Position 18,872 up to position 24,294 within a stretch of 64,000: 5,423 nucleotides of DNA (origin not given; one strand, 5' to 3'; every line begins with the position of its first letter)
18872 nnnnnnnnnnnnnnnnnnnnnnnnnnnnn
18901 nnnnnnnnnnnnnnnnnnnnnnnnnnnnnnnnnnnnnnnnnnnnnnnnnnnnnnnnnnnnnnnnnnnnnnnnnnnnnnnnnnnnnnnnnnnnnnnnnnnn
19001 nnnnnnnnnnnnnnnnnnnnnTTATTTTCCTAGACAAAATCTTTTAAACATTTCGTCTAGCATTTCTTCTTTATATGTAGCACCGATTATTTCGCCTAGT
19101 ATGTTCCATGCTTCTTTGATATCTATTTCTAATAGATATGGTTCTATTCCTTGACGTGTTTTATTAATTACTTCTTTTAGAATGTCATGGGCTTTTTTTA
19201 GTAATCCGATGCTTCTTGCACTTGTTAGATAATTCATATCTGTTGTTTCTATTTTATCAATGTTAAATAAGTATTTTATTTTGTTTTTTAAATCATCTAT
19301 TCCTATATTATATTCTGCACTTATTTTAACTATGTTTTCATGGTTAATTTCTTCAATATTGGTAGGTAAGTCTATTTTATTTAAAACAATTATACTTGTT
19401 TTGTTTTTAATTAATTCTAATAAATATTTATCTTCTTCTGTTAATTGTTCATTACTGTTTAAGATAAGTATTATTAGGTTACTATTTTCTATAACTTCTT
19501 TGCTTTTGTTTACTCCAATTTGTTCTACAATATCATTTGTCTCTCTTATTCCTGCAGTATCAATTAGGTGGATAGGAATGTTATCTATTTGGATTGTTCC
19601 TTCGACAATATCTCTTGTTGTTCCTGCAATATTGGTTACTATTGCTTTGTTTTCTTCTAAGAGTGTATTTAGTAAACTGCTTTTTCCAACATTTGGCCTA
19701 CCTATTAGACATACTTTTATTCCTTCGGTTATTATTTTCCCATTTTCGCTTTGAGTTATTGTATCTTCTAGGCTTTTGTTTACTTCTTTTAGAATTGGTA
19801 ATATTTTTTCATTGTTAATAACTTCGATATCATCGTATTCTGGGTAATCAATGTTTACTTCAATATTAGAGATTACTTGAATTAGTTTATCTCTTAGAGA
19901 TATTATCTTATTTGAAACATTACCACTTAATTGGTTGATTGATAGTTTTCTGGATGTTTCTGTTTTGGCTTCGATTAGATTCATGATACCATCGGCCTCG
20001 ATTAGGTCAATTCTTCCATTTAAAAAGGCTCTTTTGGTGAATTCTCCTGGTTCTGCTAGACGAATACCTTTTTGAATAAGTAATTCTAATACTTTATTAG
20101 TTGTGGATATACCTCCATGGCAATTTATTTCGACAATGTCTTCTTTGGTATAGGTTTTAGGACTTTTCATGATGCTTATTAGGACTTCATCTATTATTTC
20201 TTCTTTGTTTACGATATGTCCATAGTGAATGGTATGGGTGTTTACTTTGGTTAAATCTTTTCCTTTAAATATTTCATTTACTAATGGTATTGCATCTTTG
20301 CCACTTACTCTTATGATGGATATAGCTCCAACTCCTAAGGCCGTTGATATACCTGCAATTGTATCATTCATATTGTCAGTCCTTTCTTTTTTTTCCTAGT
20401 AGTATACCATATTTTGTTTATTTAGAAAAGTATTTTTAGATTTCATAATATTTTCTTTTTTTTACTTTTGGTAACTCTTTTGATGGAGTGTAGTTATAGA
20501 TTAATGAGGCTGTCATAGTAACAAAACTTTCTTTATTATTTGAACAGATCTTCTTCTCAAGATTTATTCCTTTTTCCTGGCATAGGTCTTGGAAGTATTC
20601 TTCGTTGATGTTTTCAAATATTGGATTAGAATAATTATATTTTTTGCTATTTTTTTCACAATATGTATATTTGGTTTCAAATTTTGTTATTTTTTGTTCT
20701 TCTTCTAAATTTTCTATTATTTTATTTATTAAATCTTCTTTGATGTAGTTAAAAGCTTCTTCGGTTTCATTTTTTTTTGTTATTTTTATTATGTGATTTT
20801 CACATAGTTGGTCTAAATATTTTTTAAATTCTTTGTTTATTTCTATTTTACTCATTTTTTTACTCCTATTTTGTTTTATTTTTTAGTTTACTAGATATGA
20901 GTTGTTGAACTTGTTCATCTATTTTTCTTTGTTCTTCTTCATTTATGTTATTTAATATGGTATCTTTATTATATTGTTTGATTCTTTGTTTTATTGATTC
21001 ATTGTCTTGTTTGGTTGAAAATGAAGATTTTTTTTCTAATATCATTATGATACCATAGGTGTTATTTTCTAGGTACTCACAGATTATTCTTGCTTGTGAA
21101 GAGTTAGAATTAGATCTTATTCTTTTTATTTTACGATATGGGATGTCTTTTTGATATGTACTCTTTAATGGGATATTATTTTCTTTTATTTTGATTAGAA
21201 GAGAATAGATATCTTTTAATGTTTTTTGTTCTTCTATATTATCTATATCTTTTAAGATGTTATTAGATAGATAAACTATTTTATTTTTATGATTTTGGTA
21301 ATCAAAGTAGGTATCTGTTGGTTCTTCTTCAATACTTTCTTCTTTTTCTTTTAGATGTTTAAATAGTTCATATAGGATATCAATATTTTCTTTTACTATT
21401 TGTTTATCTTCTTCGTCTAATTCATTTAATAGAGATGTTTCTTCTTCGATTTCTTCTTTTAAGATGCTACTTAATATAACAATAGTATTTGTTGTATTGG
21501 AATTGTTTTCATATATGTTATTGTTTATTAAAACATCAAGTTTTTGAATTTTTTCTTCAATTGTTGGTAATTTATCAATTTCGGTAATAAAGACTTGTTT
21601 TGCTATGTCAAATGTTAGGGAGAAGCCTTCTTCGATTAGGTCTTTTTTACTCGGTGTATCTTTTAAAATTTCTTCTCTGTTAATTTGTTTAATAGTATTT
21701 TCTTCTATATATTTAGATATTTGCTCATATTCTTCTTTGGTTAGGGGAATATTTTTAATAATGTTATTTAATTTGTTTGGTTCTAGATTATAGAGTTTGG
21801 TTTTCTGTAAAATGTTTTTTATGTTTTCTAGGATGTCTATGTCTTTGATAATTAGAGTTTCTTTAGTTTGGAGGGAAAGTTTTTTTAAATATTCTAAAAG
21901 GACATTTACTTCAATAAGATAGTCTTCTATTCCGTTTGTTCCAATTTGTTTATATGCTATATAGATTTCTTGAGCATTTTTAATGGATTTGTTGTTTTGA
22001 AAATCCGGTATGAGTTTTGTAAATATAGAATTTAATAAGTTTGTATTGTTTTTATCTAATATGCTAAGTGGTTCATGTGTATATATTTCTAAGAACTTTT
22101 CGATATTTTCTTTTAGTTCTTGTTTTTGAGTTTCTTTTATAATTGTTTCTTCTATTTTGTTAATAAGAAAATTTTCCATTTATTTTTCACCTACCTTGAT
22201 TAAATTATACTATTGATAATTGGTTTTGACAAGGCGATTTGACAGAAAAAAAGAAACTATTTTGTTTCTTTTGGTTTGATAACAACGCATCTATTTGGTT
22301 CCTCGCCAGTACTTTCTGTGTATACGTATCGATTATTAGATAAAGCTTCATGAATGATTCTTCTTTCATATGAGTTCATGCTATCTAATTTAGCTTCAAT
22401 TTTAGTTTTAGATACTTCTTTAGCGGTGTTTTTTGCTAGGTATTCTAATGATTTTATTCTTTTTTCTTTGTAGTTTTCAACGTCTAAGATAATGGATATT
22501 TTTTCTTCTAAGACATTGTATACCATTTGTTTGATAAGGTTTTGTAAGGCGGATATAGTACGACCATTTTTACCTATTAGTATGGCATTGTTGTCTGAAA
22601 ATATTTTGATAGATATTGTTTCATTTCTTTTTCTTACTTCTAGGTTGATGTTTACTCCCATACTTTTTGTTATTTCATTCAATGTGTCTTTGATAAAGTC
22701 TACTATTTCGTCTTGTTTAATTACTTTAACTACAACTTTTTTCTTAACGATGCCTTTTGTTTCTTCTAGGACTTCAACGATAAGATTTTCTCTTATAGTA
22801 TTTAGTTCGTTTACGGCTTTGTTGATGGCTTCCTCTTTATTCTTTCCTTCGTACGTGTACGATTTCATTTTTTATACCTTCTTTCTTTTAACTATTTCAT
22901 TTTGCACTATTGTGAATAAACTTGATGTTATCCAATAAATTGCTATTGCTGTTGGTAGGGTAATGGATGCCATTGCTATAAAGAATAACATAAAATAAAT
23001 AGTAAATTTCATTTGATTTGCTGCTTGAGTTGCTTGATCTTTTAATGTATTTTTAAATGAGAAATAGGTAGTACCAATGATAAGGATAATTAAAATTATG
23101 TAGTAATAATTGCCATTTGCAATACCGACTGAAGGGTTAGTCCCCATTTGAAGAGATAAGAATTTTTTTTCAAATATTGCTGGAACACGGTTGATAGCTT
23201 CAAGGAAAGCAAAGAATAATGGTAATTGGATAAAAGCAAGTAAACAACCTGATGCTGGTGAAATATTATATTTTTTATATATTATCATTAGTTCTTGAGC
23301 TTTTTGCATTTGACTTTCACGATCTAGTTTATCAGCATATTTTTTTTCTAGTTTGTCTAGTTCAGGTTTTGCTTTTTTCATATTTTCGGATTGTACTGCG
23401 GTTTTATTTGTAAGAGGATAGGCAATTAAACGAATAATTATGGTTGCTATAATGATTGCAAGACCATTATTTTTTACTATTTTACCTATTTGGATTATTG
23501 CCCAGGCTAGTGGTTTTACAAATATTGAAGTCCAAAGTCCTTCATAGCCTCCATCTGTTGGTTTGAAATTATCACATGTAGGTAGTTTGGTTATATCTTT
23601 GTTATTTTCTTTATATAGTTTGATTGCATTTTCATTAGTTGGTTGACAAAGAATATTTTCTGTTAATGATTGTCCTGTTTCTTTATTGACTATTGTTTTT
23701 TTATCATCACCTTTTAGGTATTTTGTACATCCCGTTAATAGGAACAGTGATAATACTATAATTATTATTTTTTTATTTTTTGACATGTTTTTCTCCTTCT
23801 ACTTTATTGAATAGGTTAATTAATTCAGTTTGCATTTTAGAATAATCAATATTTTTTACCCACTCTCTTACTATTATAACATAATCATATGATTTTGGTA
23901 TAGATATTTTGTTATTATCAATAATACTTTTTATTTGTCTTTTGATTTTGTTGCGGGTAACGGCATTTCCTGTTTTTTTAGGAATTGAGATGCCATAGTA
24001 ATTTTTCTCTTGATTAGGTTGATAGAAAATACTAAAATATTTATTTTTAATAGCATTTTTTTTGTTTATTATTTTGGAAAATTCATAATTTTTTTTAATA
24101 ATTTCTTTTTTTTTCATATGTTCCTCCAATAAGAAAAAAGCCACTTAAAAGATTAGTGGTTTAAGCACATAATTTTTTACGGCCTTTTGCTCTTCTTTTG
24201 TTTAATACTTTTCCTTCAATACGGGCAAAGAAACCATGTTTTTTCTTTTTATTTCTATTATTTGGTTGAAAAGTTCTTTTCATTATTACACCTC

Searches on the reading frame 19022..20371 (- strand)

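Call 6: search_protein_families(library=pfam, proteins=[window:19022-20371:-])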
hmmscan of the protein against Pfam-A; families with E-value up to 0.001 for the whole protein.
window:19022-20371:- (449 aa): 11 families
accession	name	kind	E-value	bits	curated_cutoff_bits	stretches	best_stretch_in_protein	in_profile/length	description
PF12631.12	MnmE_helical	-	4.4e-56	190.8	40.1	1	123-446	1-211/211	MnmE helical domain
PF10396.14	TrmE_N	-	3.3e-43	147.1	29.8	1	4-120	1-117/117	GTP-binding protein TrmE N-terminus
PF01926.29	MMR_HSR1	-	3.8e-28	98.3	21.9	1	219-332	1-113/113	50S ribosome-binding GTPase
PF02421.24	FeoB_N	-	1.5e-11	44.5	27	1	219-362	2-153/156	Ferrous iron transport protein B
PF03193.22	RsgA_GTPase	-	3.9e-06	27.2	30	0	219-278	108-171/174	RsgA GTPase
PF04548.22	AIG1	-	4.5e-06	26.6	27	1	219-323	2-109/212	AIG1 family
PF08477.19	Roc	-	9.3e-06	26.3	27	1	219-334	1-119/119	Ras of Complex, Roc, domain of DAPkinase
PF00350.29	Dynamin_N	-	1.7e-05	25.4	27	0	266-330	102-165/168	Dynamin family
PF00071.28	Ras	-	8.2e-05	22.7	21.6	1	219-351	1-131/162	Ras family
PF04670.18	Gtr1_RagA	-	0.00018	21.4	22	1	219-324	1-105/232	Gtr1/RagA G protein conserved region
PF00009.33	GTP_EFTU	-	0.00088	19.3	26.5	0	220-345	6-145/188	Elongation factor Tu GTP binding domain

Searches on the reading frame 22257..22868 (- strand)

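Call 6: search_protein_families(library=pfam, proteins=[window:22257-22868:-])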
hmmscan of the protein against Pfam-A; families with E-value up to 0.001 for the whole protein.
window:22257-22868:- (203 aa): 4 families
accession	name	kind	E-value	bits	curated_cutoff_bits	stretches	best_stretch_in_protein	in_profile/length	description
PF01424.28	R3H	-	9.9e-20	70.8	26.8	1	140-199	2-60/60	R3H domain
PF13083.13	KH_KhpA-B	-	5.6e-11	42.6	32.1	1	57-116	2-62/73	KhpA/KhpB, KH domain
PF14804.11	Jag_N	-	6.5e-09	36.5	25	1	6-49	1-48/50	Jag N-terminus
PF07650.23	KH_2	-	0.0001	22.5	22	1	68-130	11-73/78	KH domain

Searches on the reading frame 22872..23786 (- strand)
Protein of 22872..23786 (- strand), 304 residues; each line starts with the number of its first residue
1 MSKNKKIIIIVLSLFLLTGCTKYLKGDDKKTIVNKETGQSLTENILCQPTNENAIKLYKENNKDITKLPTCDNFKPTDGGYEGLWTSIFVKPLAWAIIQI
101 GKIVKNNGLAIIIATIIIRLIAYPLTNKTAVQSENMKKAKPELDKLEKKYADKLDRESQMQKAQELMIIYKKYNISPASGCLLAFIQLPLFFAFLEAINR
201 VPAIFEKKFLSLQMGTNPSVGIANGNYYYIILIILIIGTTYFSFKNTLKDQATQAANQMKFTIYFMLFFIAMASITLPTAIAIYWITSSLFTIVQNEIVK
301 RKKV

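Call 7: search_protein_families(library=pfam, proteins=[window:22872-23786:-])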
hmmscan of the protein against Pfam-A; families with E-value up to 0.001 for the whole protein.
window:22872-23786:- (304 aa): 1 family
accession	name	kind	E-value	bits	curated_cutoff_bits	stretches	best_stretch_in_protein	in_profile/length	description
PF02096.25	60KD_IMP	-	1.1e-36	126.7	35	1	108-300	2-162/163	60Kd inner membrane protein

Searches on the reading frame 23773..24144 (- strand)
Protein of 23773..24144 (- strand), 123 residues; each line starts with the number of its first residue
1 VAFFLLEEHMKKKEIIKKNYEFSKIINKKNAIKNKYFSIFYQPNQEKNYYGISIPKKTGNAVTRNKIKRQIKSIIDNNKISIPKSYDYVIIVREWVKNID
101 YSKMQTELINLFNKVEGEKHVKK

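Call 7: search_protein_families(library=pfam, proteins=[window:23773-24144:-])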
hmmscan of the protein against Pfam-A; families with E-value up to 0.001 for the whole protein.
window:23773-24144:- (123 aa): 1 family
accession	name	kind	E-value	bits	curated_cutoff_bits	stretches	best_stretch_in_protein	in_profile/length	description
PF00825.24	Ribonuclease_P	-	2.1e-28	99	22.3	1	10-115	1-108/109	Ribonuclease P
